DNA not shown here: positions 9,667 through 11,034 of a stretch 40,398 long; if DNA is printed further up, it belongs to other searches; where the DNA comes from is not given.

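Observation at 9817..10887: AT-rich moron between ImmA and integrase: degenerate FtsK-like domain fused to an Mrr-type PD-(D/E)xK nuclease (candidate single-gene defence/exclusion system)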

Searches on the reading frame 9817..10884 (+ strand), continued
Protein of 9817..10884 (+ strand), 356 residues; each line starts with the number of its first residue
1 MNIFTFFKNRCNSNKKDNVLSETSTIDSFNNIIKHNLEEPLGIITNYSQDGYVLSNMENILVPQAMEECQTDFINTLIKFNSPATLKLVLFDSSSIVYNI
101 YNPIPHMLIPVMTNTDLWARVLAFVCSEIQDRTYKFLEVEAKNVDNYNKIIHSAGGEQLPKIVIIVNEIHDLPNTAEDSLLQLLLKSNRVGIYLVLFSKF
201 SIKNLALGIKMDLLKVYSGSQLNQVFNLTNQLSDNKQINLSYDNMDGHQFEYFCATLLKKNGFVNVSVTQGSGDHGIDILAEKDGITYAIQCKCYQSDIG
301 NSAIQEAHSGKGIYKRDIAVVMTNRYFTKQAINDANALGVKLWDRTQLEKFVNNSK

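Call 16: find_encoding_contigs(protein=P0032, flank=5000, max_places=4)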
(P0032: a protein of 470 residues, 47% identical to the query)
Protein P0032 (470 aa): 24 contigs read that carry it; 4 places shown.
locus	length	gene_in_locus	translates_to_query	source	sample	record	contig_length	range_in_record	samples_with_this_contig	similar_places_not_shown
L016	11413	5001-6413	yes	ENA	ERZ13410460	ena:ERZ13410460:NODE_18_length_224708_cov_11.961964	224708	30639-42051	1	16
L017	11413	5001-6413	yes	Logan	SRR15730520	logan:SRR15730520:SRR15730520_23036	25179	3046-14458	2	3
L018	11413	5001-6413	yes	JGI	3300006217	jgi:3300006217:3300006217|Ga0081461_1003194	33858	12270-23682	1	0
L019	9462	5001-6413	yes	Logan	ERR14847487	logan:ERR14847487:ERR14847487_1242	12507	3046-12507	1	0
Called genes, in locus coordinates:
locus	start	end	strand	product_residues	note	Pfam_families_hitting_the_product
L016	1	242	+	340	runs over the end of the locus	PF10668:Phage_terminase (weak), PF03592:Terminase_2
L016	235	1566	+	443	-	PF03237:Terminase_6N, PF04466:Terminase_3 (weak)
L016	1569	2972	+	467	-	-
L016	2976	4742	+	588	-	PF06152:Phage_min_cap2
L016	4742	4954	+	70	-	-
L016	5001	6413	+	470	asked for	PF09397:FtsK_gamma, PF01580:FtsK_SpoIIIE, PF04471:Mrr_cat, PF13156:Mrr_cat_2 (weak), PF22722:NA-iREase1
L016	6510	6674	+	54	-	-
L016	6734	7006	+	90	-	-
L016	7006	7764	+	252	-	PF08346:AntA, PF03374:ANT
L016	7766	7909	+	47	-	-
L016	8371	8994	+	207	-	PF06810:Phage_scaffold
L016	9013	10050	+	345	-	PF20036:Gp13-like (weak)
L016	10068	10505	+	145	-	-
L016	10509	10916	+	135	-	-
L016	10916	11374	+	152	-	PF11114:Minor_capsid_2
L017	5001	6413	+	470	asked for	PF09397:FtsK_gamma, PF01580:FtsK_SpoIIIE, PF04471:Mrr_cat, PF13156:Mrr_cat_2 (weak), PF22722:NA-iREase1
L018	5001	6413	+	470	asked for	PF09397:FtsK_gamma, PF01580:FtsK_SpoIIIE, PF04471:Mrr_cat, PF13156:Mrr_cat_2 (weak), PF22722:NA-iREase1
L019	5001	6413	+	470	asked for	PF09397:FtsK_gamma, PF01580:FtsK_SpoIIIE, PF04471:Mrr_cat, PF13156:Mrr_cat_2 (weak), PF22722:NA-iREase1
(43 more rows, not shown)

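Call 26: predict_structure(alignment_id=A1)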
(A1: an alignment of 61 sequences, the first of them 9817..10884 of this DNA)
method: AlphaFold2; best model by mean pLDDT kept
length: 356 residues; sequences in the alignment: 61
mean_pLDDT: 84.7   pTM: 0.58
mean pLDDT of the five models: 84.7, 84.4, 84.1, 83.6, 82.5
residues with pLDDT >= 90: 214; 70-90: 84; 50-70: 27; < 50: 31
segments of 3 or more residues with pLDDT < 50: 1-3, 8-25, 231-239
pLDDT, mean of each block of 10 residues (from residue 1): 48 39 50 69 83 89 92 93 96 89 93 93 95 96 95 91 96 90 93 96 85 89 76 39 80 93 90 73 96 89 93 94 94 96 92 79
secondary structure, 60 per line:
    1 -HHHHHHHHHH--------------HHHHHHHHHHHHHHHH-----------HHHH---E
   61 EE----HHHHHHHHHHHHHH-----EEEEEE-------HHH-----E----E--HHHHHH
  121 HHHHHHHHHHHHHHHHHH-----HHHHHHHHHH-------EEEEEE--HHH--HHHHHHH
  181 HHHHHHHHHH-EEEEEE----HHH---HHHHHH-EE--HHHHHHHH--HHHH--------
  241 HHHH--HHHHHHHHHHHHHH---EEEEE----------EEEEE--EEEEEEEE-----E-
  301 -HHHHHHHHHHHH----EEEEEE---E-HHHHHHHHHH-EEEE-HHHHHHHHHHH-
elements in order: H2-11 H26-41 H53-56 E60-62 H67-80 E86-91 H115-138 H144-153 E161-166 H174-190 E192-197 H208-213 H219-226 H229-232 H241-244 H247-260 E264-268 E279-283 E286-293 H302-313 E318-323 H329-338 E340-343 H345-355

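Call 45: search_protein_families(library=pfam, proteins=[P0010, P0042], max_evalue=0.001)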
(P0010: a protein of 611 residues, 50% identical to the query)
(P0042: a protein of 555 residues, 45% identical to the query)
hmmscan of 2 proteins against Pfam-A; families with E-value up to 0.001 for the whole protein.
P0010 (611 aa): 5 families
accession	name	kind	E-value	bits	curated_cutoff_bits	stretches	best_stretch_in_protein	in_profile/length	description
PF04471.18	Mrr_cat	-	1e-28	100.2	21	1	500-609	2-115/115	Restriction endonuclease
PF09397.16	FtsK_gamma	-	1.9e-21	76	30.6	1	203-263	2-62/63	Ftsk gamma domain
PF01580.24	FtsK_SpoIIIE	-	5.2e-09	36.3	24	1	327-409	58-141/221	FtsK/SpoIIIE family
PF22722.2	NA-iREase1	-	1.1e-07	32.2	27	1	507-594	1-90/106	NACHT-associated inactive Restriction Endonuclease 1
PF13156.12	Mrr_cat_2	-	6.7e-06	26.4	22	1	529-590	27-93/127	Restriction endonuclease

P0042 (555 aa): 6 families
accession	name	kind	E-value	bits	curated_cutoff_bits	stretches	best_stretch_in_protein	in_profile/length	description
PF04471.18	Mrr_cat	-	1.6e-29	102.8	21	1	442-550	2-114/115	Restriction endonuclease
PF09397.16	FtsK_gamma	-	1.1e-22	79.9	30.6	1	144-204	3-63/63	Ftsk gamma domain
PF22722.2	NA-iREase1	-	1.6e-07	31.7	27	1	449-536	1-90/106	NACHT-associated inactive Restriction Endonuclease 1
PF13156.12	Mrr_cat_2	-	1.3e-05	25.5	22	1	467-536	23-99/127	Restriction endonuclease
PF01580.24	FtsK_SpoIIIE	-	0.00033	20.6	24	1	273-378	57-154/221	FtsK/SpoIIIE family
PF18428.7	BRCT_3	-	0.001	19.5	26.1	0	251-325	12-85/102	BRCA1 C Terminus (BRCT) domain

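Call 49: find_related_loci(query=A1, collection=genome_contigs, flank=4000)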
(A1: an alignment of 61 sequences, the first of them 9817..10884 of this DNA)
Query A1 (356 aa) in genome_contigs; peptide patterns used: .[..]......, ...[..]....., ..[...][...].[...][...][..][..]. (x = any residue, [..] = any of these).
378 stretches matched a pattern; 333 encode a relative of the query (tblastn E <= 1e-3); the best 80 are kept; 80 distinct loci.
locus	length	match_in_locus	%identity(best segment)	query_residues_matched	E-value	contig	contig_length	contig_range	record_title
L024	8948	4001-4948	49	37-352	6e-105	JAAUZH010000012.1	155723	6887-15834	MAG: Lachnospiraceae bacterium isolate Mgla_MAG_0-bin_6 c_000000022558, whole genome shotgun sequence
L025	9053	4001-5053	46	1-356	7e-102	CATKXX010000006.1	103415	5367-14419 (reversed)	MAG TPA_asm: uncultured Acetatifactor sp. isolate MGG03702_1680015492 genome assembly, contig: ERR2844016_498, whole gen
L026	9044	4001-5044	42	1-356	2e-74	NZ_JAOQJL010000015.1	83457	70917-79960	Blautia ammoniilytica strain Sanger_23 .13470_2_81.15, whole genome shotgun sequence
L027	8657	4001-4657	53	135-356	7e-71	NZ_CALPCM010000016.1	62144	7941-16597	Hominisplanchenecus murintestinalis strain DSM 111139 NODE_16_length_62144_cov_56.160150, whole genome shotgun sequence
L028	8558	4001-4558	51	171-355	3e-58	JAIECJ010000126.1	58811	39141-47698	MAG: Lachnospiraceae bacterium isolate SC0386_comb_10 SC0386_comb_10_contig_126, whole genome shotgun sequence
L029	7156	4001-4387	63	227-355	4e-54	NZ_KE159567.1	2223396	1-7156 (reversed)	Eubacterium sp. 14-2 acPFD-supercont1.1, whole genome shotgun sequence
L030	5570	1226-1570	70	242-356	2e-54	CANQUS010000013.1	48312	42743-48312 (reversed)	MAG: uncultured Clostridia bacterium isolate Lapin-021__bin18 genome assembly, contig: Lapin-021__NODE_876_length_48312_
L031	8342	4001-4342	72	242-355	3e-54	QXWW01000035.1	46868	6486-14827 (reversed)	Lachnospiraceae bacterium strain X68 Scaffold31_1, whole genome shotgun sequence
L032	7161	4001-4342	73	240-353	2e-54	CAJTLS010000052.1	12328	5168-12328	MAG TPA_asm: uncultured Eubacterium sp. isolate MGBC100342 genome assembly, contig: MGBC100342.52, whole genome shotgun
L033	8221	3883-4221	72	243-355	2e-53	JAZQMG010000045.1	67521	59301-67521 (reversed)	MAG: Acetatifactor sp. isolate T1900044606_TS20190072.MAGScoT_cleanbin_000104 SGB_746_k141_2831643, whole genome shotgun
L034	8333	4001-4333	73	236-348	1e-53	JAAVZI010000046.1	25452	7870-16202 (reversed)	MAG: Lachnospiraceae bacterium isolate ABMPRH_301_1 k141_927014, whole genome shotgun sequence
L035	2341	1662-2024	69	235-355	2e-54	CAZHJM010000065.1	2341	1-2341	MAG TPA_asm: uncultured Holosporaceae bacterium isolate SRP141132_co4_69 genome assembly, contig: NODE_73129_length_2341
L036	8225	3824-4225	63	223-356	5e-53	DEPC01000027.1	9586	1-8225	MAG TPA_asm: Hungatella sp. UBA3402 UBA3402_contig_5994, whole genome shotgun sequence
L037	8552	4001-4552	49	168-353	6e-53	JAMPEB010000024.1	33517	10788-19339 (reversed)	MAG: Lachnoclostridium sp. isolate NALB_7823_23 Scaffold_#24__SCF_024___33517_bp, whole genome shotgun sequence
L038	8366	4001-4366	63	232-353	2e-52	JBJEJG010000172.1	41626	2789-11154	MAG: Acetatifactor sp. isolate PUUB56_bin.026 NODE_476_length_41626_cov_7.762671, whole genome shotgun sequence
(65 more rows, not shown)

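Call 51: find_encoding_contigs(protein=P0067, flank=4000, max_places=3)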
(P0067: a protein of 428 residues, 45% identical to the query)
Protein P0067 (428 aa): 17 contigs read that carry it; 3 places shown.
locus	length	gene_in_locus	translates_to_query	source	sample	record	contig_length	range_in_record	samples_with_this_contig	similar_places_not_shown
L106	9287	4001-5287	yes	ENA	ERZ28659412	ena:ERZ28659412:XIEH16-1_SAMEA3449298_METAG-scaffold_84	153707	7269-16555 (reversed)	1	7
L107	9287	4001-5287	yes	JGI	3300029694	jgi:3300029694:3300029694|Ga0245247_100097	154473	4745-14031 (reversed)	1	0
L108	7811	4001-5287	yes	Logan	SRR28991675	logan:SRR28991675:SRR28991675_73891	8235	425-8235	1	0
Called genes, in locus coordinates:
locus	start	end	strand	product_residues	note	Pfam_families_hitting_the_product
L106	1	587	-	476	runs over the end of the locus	PF13476:AAA_23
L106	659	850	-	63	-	-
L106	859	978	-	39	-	-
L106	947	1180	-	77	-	-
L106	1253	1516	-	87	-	-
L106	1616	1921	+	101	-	-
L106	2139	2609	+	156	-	PF10083:DUF2321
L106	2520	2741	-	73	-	-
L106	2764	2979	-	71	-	PF12844:HTH_19, PF13560:HTH_31 (weak), PF01381:HTH_3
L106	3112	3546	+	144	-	PF13560:HTH_31 (weak), PF01381:HTH_3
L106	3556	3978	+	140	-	PF06114:Peptidase_M78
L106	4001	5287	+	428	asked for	PF09397:FtsK_gamma, PF04471:Mrr_cat, PF22722:NA-iREase1 (weak), PF13156:Mrr_cat_2 (weak)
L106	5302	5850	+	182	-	PF05685:Uma2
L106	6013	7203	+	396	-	PF00589:Phage_integrase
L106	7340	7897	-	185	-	PF08207:EFP_N, PF01132:EFP, PF09285:Elong-fact-P_C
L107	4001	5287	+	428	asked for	PF09397:FtsK_gamma, PF04471:Mrr_cat, PF22722:NA-iREase1 (weak), PF13156:Mrr_cat_2 (weak)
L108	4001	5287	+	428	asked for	PF09397:FtsK_gamma, PF04471:Mrr_cat, PF22722:NA-iREase1 (weak), PF13156:Mrr_cat_2 (weak)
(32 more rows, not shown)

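Call 52: find_encoding_contigs(protein=P0048, flank=4000, max_places=2)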
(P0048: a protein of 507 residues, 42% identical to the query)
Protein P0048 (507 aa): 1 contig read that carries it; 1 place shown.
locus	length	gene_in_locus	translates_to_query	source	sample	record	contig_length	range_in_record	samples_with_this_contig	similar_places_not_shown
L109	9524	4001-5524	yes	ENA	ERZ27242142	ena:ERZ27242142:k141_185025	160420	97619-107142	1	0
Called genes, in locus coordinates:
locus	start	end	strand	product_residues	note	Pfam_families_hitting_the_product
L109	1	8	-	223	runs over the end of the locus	PF04404:ERF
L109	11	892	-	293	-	PF07083:DUF1351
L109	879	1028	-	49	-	-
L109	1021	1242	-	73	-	-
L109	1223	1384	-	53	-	-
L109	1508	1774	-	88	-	-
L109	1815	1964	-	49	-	-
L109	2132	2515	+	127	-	PF10711:DUF2513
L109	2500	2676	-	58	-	-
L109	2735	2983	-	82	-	-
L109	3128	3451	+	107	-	PF13560:HTH_31, PF01381:HTH_3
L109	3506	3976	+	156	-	-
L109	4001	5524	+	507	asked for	PF09397:FtsK_gamma, PF04471:Mrr_cat, PF13156:Mrr_cat_2 (weak), PF22722:NA-iREase1 (weak)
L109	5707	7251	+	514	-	PF00239:Resolvase, PF07508:Recombinase, PF13408:Zn_ribbon_recom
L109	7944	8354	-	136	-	PF01475:FUR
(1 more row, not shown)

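Call 72: search_dna_similar(query=window:9817-10884:+, collection=phages, mode=protein, max_rows=25)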
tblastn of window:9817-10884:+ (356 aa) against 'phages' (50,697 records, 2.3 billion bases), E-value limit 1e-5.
Records with a match: 55; places in all: 55; records where one place covers at least 80% of the query: 1.
Best place of each record, by identity: <60% 55.
By first word of the organism name: Bacteriophage 22; Bacillus 21; Listeria 5; Staphylococcus 2; bajarodcaudo 1; Roseburia 1; Enterococcus 1; Moorella 1; Mycobacterium 1.
By host as written in the record: - 24; Bacillus subtilis 6; Listeria monocytogenes 5; Bacillus licheniformis KKP_3373 2; Bacillus sp. 2; Staphylococcus aureus 2; Bacillus subtilis Goe3 2; Bacillus megaterium 2; and 10 more.
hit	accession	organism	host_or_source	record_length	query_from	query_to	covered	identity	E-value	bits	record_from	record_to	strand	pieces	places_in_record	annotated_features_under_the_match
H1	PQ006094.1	bajarodcaudo virus 3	Neotoma bryanti feces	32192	33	348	89%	45.7%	1e-85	288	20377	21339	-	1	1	restriction endonuclease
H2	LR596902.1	Roseburia phage Jekyll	-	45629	238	355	33%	57.6%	8e-38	149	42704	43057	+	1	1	putative restriction endonuclease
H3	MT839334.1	Bacteriophage sp.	human fecal samples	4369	243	355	32%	57.5%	2e-36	145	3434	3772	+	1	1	record has no annotation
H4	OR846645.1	Enterococcus phage Efs 1-1-1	Enterococcus faecalis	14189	21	209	53%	30.8%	2e-15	83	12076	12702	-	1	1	record has no annotation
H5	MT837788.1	Bacteriophage sp.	human fecal samples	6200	243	348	30%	54.7%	6e-33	135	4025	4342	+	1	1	record has no annotation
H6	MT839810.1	Bacteriophage sp.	human fecal samples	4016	243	356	32%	49.1%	6e-27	117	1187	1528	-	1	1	record has no annotation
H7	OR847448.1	Listeria phage LM 4-11-1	Listeria monocytogenes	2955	28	209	51%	30.0%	2e-15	83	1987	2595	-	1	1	record has no annotation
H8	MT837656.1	Bacteriophage sp.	human fecal samples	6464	69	227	45%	30.6%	1e-14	81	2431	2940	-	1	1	record has no annotation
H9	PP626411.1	Bacillus phage fHSPT3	Bacillus subtilis subsp. subtilis str. ...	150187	15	208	54%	24.8%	2e-6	56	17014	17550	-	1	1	FtsK/SpoIIIE protein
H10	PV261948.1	Bacillus phage vB_BliM_Yucatan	Bacillus licheniformis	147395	15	208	54%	24.8%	4e-6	55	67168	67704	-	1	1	FtsK/SpoIIIE-like protein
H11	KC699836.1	Bacillus phage SIOphi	Bacillus subtilis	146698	15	208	54%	24.8%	4e-6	55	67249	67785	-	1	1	DNA translocase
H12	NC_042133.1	Bacillus phage SIOphi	Bacillus subtilis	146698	15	208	54%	24.8%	4e-6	55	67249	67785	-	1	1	FtsK/SpoIIIE-like protein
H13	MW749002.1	Bacillus phage vB_BspH_Mawwa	Bacillus sp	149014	15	208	54%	24.8%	4e-6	55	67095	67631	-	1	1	putative DNA translocase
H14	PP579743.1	Bacillus phage KKP_4048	Bacillus licheniformis KKP_3373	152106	15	208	54%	24.8%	5e-6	54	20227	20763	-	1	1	hypothetical protein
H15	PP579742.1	Bacillus phage KKP_4047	Bacillus licheniformis KKP_3373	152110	15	208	54%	24.8%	5e-6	54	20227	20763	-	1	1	hypothetical protein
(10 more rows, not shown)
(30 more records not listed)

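Call 74: get_annotated_region(hit=H1, flank=4000)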
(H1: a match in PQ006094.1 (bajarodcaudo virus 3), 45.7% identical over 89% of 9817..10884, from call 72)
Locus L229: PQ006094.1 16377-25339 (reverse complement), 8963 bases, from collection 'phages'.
description: Bajarodcaudo virus 3 isolate BGG_06_1, complete genome.
organism: bajarodcaudo virus 3 (NCBI taxid 3342782)
taxonomy: Viruses; Duplodnaviria; Heunggongvirae; Uroviricota; Caudoviricetes
host: -; source: Neotoma bryanti feces; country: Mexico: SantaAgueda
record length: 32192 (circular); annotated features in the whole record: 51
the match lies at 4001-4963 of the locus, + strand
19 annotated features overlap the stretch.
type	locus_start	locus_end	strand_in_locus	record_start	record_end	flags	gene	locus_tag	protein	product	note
CDS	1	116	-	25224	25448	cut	-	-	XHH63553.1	hypothetical protein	-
CDS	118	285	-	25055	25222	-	-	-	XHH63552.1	hypothetical protein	-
CDS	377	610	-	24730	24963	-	-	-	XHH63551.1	hypothetical protein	-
CDS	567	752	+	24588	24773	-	-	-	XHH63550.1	hypothetical protein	-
CDS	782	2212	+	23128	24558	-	-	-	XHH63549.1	integrase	-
CDS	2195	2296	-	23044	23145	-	-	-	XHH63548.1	hypothetical protein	-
CDS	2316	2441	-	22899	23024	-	-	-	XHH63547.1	hypothetical protein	-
CDS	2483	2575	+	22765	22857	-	-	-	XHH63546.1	hypothetical protein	-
CDS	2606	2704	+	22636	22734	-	-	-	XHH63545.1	hypothetical protein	-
CDS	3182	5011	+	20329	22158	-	-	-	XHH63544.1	restriction endonuclease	-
CDS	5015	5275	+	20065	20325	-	-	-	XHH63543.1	hypothetical protein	-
CDS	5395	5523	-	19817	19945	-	-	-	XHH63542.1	hypothetical protein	-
CDS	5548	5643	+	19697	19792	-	-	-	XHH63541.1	hypothetical protein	-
CDS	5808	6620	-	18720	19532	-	-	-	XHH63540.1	GH25 PlyB-like endolysin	-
CDS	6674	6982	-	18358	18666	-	-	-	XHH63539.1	hypothetical protein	-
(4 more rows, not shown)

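Call 75: get_annotated_region(hit=H2, flank=4000)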
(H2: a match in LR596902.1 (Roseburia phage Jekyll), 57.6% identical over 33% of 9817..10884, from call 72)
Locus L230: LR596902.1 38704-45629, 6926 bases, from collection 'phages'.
description: Roseburia phage Jekyll genome assembly, chromosome: 1.
organism: Roseburia phage Jekyll (NCBI taxid 2570912)
taxonomy: Viruses; Duplodnaviria; Heunggongvirae; Uroviricota; Caudoviricetes
host: -; source: -; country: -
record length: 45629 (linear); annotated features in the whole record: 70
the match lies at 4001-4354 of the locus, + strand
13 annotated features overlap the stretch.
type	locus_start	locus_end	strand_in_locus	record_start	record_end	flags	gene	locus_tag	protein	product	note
CDS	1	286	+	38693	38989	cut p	-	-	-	-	hypothetical protein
CDS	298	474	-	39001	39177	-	-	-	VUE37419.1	hypothetical protein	-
CDS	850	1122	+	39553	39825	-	-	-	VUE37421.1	hypothetical protein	-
CDS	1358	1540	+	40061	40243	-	-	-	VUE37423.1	hypothetical protein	-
CDS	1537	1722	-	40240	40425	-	-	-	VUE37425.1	hypothetical protein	-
CDS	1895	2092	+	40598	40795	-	-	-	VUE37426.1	hypothetical protein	-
CDS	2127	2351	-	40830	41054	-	-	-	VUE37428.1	hypothetical protein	-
CDS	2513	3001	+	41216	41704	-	-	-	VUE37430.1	putative anti-toxin, Xre-like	-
CDS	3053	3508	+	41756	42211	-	-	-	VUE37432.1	putative toxin component of TA system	-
CDS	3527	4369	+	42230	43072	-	-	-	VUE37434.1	putative restriction endonuclease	-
CDS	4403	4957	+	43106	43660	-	-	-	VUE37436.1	protease, ATP dependent, HslV-like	-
CDS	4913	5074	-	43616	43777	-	-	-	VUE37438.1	hypothetical protein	-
CDS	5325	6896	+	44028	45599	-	-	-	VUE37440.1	integrase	-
